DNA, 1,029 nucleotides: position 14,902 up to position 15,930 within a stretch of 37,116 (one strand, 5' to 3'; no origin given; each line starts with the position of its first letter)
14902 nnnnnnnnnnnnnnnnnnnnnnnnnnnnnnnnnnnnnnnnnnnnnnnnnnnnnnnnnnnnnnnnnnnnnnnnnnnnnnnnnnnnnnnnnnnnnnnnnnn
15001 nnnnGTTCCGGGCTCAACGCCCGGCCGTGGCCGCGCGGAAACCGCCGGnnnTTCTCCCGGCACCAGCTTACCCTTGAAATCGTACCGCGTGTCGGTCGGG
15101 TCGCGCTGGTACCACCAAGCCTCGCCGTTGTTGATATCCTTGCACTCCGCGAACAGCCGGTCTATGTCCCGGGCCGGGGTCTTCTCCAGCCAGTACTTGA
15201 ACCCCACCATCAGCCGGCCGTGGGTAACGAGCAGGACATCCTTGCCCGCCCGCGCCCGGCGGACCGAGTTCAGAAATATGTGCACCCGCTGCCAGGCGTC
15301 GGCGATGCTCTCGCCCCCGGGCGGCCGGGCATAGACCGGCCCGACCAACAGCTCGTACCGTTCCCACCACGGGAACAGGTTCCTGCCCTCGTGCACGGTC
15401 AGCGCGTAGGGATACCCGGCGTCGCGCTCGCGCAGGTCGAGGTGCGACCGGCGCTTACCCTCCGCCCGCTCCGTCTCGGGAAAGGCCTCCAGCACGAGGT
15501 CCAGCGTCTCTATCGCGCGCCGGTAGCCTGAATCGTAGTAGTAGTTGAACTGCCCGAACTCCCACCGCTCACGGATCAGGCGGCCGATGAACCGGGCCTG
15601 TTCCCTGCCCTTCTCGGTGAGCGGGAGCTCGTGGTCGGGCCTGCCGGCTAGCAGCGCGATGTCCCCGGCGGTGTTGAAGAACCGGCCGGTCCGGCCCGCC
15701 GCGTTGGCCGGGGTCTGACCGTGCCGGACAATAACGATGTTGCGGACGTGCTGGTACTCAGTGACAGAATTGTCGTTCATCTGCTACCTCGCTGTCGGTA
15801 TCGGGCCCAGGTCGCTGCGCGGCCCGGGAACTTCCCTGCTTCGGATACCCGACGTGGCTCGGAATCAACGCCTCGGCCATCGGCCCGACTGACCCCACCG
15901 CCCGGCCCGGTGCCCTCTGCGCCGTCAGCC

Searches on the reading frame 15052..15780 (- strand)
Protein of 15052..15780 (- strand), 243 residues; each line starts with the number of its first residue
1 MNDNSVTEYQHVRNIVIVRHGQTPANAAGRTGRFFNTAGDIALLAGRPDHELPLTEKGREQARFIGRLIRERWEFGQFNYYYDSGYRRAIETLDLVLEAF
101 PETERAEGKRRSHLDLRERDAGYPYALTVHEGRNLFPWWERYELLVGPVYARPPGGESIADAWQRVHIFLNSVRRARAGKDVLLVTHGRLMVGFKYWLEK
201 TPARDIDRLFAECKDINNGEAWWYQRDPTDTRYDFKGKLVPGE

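Call 10: search_protein_families(library=pfam, proteins=[window:15052-15780:-], max_evalue=0.01)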
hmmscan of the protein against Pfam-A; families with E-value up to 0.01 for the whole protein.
window:15052-15780:- (243 aa): 1 family
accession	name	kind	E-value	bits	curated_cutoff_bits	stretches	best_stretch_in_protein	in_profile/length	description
PF00300.27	His_Phos_1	-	3.1e-22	79.6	21.7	1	15-208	1-168/194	Histidine phosphatase superfamily (branch 1)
